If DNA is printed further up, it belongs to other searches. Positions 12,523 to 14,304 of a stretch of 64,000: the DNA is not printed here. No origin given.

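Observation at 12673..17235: Four-gene core: a split transketolase sandwiched between two B12-radical-SAM paralogs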

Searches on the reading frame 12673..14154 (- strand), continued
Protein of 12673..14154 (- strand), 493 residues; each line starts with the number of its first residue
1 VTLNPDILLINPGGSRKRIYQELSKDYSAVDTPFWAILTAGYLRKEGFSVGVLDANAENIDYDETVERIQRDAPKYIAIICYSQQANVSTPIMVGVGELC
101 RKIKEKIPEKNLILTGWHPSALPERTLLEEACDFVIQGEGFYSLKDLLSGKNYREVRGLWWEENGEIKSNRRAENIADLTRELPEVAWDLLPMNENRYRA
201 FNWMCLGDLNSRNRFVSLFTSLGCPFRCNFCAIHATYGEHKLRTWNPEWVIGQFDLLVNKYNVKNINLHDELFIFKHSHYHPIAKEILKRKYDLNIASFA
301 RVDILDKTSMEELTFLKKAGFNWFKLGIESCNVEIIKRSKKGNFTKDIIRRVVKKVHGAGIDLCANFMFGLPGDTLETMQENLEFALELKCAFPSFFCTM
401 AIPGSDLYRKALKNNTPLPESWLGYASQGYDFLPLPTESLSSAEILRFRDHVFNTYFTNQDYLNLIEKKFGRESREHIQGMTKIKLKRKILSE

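Call 48: get_annotated_region(hit=H1, flank=14000)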
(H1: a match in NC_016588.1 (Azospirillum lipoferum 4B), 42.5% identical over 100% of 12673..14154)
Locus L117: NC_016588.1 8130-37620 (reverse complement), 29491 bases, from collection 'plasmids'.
description: Azospirillum lipoferum 4B plasmid AZO_p6, complete sequence
organism: Azospirillum lipoferum 4B (NCBI taxid 862719)
taxonomy: Bacteria; Pseudomonadota; Alphaproteobacteria; Rhodospirillales; Azospirillaceae; Azospirillum; Azospirillum lipoferum; Azospirillum lipoferum 4B
host: -; source: -; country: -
typing (MOB-suite, as given by PLSDB): non-mobilizable; replicon rep_cluster_1806
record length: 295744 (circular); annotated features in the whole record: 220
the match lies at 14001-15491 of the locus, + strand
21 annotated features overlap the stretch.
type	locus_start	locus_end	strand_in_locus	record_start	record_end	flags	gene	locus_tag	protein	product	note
CDS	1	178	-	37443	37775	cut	-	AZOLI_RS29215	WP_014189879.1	hypothetical protein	-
CDS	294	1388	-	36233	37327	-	-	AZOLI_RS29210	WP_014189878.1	sulfotransferase domain-containing protein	-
CDS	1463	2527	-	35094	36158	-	-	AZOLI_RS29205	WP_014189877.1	DUF1566 domain-containing protein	-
CDS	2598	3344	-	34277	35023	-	-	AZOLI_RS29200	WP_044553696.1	phosphocholine cytidylyltransferase family protein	-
CDS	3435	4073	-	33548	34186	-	-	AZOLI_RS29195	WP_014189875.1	gamma-glutamyl-gamma-aminobutyrate hydrolase family protein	-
CDS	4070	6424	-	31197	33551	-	-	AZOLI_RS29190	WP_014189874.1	PEP-utilizing enzyme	GO:0016310 - phosphorylation [Evidence IEA]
CDS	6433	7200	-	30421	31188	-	-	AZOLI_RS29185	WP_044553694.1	class I SAM-dependent methyltransferase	-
CDS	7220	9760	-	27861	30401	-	-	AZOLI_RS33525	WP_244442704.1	adenylyl-sulfate kinase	-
CDS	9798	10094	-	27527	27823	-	-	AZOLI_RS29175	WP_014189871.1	hypothetical protein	-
CDS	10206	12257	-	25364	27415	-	-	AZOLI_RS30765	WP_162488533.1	glycosyltransferase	-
CDS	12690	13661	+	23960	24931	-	-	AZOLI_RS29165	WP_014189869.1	GDP-L-fucose synthase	-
CDS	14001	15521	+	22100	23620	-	-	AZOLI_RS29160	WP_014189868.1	radical SAM protein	-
CDS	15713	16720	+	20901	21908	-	-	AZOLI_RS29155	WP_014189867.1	kinase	-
CDS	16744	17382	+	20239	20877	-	-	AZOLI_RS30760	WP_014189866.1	NUDIX hydrolase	-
CDS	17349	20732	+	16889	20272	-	-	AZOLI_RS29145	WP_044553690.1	hypothetical protein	-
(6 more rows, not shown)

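Call 49: get_annotated_region(hit=H4, flank=12000)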
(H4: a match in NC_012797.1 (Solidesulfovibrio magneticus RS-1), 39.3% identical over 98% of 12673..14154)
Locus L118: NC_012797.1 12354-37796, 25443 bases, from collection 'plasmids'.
description: Solidesulfovibrio magneticus RS-1 plasmid pDMC1, complete sequence
organism: Solidesulfovibrio magneticus RS-1 (NCBI taxid 573370)
taxonomy: Bacteria; Thermodesulfobacteriota; Desulfovibrionia; Desulfovibrionales; Desulfovibrionaceae; Solidesulfovibrio; Solidesulfovibrio magneticus; Solidesulfovibrio magneticus RS-1
host: -; source: -; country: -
typing (MOB-suite, as given by PLSDB): non-mobilizable
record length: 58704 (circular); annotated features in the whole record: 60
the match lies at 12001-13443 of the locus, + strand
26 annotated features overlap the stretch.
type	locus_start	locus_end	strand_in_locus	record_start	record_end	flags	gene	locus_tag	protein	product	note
CDS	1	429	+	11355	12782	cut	-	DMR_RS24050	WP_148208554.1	radical SAM protein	-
CDS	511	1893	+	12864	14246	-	-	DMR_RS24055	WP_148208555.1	hypothetical protein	-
CDS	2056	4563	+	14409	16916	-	-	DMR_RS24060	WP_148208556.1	hypothetical protein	-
CDS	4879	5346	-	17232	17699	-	-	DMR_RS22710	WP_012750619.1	transposase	-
CDS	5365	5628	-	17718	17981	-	-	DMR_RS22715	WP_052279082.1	hypothetical protein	-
CDS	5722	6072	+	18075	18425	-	-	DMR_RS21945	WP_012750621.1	transposase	-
CDS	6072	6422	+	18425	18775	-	tnpB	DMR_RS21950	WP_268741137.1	IS66 family insertion sequence element accessory protein TnpB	-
CDS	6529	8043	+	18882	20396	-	-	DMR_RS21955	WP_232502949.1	IS66 family transposase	-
CDS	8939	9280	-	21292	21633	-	-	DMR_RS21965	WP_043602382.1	hypothetical protein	-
CDS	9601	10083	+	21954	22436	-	-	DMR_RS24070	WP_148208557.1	VTT domain-containing protein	-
CDS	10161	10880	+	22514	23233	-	-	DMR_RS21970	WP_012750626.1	glycosyltransferase family 2 protein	-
CDS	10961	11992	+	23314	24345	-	-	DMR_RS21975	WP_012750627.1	glycosyltransferase family 2 protein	-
CDS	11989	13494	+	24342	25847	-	-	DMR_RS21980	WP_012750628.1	radical SAM protein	-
CDS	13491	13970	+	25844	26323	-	-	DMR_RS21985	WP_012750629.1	NUDIX domain-containing protein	-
CDS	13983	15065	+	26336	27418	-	-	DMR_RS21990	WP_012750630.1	kinase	-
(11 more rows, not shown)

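Call 66: find_related_loci(query=L067:10001-11470:+, collection=genome_contigs, flank=8000)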
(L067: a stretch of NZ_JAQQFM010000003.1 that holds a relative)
Query L067:10001-11470:+ (490 aa) in genome_contigs; peptide patterns used: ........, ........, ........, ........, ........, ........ (x = any residue, [..] = any of these).
586 stretches matched a pattern; 567 encode a relative of the query (tblastn E <= 1e-3); the best 80 are kept; 80 distinct loci.
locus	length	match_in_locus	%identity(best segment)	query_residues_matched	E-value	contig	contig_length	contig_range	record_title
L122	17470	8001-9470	100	1-490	0e+0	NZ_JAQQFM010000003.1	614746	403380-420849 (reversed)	Herbaspirillum lusitanum strain RL21-008-BIB-A 3, whole genome shotgun sequence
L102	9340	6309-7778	82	1-490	0e+0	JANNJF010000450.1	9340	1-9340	MAG: Gammaproteobacteria bacterium isolate SOY_40_concoct_339_sub SOY_40_k141_3406213, whole genome shotgun sequence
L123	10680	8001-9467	83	2-490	0e+0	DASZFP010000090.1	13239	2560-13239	MAG TPA_asm: Burkholderiaceae bacterium isolate SMAG_U6525 k141_5629529, whole genome shotgun sequence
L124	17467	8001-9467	82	2-490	0e+0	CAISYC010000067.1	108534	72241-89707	MAG: uncultured beta proteobacterium isolate MJ-time_bin-8966 genome assembly, contig: bin-8966:67/74, whole genome shot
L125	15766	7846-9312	81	2-490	0e+0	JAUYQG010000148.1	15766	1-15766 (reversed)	MAG: Legionellaceae bacterium isolate C4_metabat.bin.94 C4_k141_588714, whole genome shotgun sequence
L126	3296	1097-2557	79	1-487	0e+0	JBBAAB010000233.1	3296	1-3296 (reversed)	MAG: Thermoleophilia bacterium isolate SO_2017_GW3_30 scaffold_13665_c1_OW296A_2017, whole genome shotgun sequence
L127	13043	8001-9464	77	1-488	0e+0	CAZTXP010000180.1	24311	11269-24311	MAG TPA_asm: uncultured Enterobacteriaceae bacterium isolate binchicken_co200_30 genome assembly, contig: k141_1302025,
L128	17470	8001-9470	77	1-490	0e+0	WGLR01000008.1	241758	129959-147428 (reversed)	MAG: Betaproteobacteria bacterium isolate RI_222 c_000000008567_partial_222846_464604, whole genome shotgun sequence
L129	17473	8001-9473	79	1-490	0e+0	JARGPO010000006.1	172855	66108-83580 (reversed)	MAG: Legionellaceae bacterium isolate bin_ti_oxhcr1.014 k141_209, whole genome shotgun sequence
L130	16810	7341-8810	78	1-490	0e+0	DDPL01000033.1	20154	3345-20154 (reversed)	MAG TPA_asm: Legionellales bacterium UBA2469 UBA2469_contig_5120, whole genome shotgun sequence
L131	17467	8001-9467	80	2-490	0e+0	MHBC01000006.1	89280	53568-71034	MAG: Legionellales bacterium RIFCSPHIGHO2_12_FULL_37_14 rifcsphigho2_12_scaffold_1144, whole genome shotgun sequence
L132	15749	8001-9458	77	2-488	0e+0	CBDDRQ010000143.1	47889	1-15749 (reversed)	uncultured bacterium isolate s10_2 genome assembly, contig: k141_279528, whole genome shotgun sequence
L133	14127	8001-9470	78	2-490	0e+0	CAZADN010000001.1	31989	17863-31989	MAG TPA_asm: uncultured Legionellaceae bacterium isolate SRP242652_co2_7 genome assembly, contig: NODE_1617_length_31989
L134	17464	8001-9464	78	2-487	0e+0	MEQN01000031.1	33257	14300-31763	MAG: Betaproteobacteria bacterium RBG_16_58_11 RBG_16_scaffold_16609, whole genome shotgun sequence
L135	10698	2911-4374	76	1-488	0e+0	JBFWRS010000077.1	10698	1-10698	MAG: Burkholderiales bacterium isolate CA_2019_TPBF_211 NODE_25750_length_10698_cov_9.496358_TPBF, whole genome shotgun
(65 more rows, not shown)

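Call 81: find_related_loci(query=L117:14001-15518:+, collection=genome_contigs, flank=8000)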
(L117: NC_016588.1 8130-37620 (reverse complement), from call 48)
Query L117:14001-15518:+ (506 aa) in genome_contigs; peptide patterns used: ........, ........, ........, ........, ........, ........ (x = any residue, [..] = any of these).
150 stretches matched a pattern; 90 encode a relative of the query (tblastn E <= 1e-3); the best 80 are kept; 80 distinct loci.
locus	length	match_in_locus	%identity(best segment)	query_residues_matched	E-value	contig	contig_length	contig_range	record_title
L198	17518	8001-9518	97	1-506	0e+0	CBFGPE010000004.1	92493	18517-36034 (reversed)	MAG TPA_asm: uncultured Azospirillum sp. isolate SRR14536363_concoct_32 genome assembly, contig: ERZ27321112.56, whole g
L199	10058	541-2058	90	1-506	0e+0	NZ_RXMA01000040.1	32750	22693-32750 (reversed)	Azospirillum griseum strain L-25-5 w-1 Scaffold40, whole genome shotgun sequence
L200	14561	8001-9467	74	2-498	0e+0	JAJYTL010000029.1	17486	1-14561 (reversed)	MAG: Proteobacteria bacterium isolate DX2.bin11 NODE_2693_length_17486_cov_1.272481, whole genome shotgun sequence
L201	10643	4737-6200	74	5-498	0e+0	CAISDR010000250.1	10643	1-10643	uncultured bacterium isolate Kiruna2_bin-4205 genome assembly, contig: bin-4205:250/641, whole genome shotgun sequence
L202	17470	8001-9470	74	5-501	0e+0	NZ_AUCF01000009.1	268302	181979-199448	Azospirillum halopraeferens DSM 3675 G472DRAFT_scaffold00007.7_C, whole genome shotgun sequence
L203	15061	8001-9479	75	4-502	0e+0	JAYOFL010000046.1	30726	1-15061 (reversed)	MAG: Rhodospirillales bacterium isolate 139551_S153_metabat_bins_2.tsv.079 NODE_1436_length_30726_cov_9.550161, whole ge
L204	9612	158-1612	73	4-494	0e+0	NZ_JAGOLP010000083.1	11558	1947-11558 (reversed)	MAG: Ferrovibrio sp. isolate Gw_Bodden_bin_55 Gw_Bodden_7687_length_11558_cov_6.729420, whole genome shotgun sequence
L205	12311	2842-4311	72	1-498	0e+0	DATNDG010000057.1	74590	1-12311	MAG TPA_asm: Stellaceae bacterium isolate SMAG_U11236 k141_3232740, whole genome shotgun sequence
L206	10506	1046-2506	73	4-498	0e+0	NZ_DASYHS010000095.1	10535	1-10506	MAG: Arenibaculum sp. isolate SMAG_U4246 k141_36178, whole genome shotgun sequence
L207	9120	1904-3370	71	4-499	0e+0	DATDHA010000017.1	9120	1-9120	MAG TPA_asm: Alphaproteobacteria bacterium isolate SMAG_U266 k141_398850, whole genome shotgun sequence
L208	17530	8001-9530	69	1-498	0e+0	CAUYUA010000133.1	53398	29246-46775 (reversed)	Azospirillaceae bacterium strain CCP2-SC5 genome assembly, contig: CCP2SC5_Contig_21, whole genome shotgun sequence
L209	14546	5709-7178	71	3-498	0e+0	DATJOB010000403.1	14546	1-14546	MAG TPA_asm: Stellaceae bacterium isolate SMAG_U14876 k141_3371004, whole genome shotgun sequence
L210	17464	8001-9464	71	6-498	0e+0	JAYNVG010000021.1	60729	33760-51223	MAG: Thalassospiraceae bacterium isolate 139561_S162_metabat_bins_2.tsv.241 NODE_438_length_60729_cov_9.130830, whole ge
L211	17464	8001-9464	71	6-498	0e+0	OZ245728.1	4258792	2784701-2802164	MAG: Rhodospirillales bacterium isolate 3ef33bf5-f570-4a55-9d2c-ce20fd512375 genome assembly, chromosome: 1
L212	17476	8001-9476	70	2-498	0e+0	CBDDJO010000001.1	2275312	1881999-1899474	MAG: Rhodospirillales bacterium isolate da2743c5-98de-4a1b-852b-4e923ef405be genome assembly, contig: contig_1, whole ge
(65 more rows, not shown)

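Call 82: predict_structure(alignment_id=A2)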
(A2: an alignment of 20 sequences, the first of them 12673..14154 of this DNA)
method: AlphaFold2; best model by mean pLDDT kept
length: 493 residues; sequences in the alignment: 20
mean_pLDDT: 76.2   pTM: 0.83
mean pLDDT of the five models: 76.2, 75.2, 70.2, 70.0, 70.0
residues with pLDDT >= 90: 166; 70-90: 190; 50-70: 57; < 50: 80
segments of 3 or more residues with pLDDT < 50: 16-23, 83-92, 118-120, 221-242, 401-406, 417-436, 486-493
pLDDT, mean of each block of 10 residues (from residue 1): 84 54 60 86 95 85 91 93 42 66 94 71 73 83 94 93 92 77 88 84 85 82 38 36 71 93 85 68 95 90 85 95 83 73 77 93 81 83 90 70 49 50 35 46 71 87 93 89 52 26
secondary structure, 60 per line:
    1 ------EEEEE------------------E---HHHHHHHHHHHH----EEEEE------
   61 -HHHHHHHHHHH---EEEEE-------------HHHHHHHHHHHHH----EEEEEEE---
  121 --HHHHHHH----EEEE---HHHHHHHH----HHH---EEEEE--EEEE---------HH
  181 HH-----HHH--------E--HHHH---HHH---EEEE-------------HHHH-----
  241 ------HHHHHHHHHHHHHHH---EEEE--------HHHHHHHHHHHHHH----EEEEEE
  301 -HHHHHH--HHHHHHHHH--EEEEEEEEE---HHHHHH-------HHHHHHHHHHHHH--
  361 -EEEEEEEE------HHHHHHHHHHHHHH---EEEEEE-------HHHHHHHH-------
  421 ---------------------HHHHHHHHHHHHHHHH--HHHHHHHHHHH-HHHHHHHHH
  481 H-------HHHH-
elements in order: E7-11 H34-45 E50-54 H62-72 E76-80 H94-106 E111-117 H123-129 E134-137 H141-148 E159-163 E166-169 H179-182 H202-205 E215-218 H232-235 H247-261 E265-268 H277-290 E295-300 H302-307 H310-318 E321-329 H333-338 H346-358 E362-369 H376-389 E393-398 H406-413 H442-457 H460-470 H472-481 H489-492
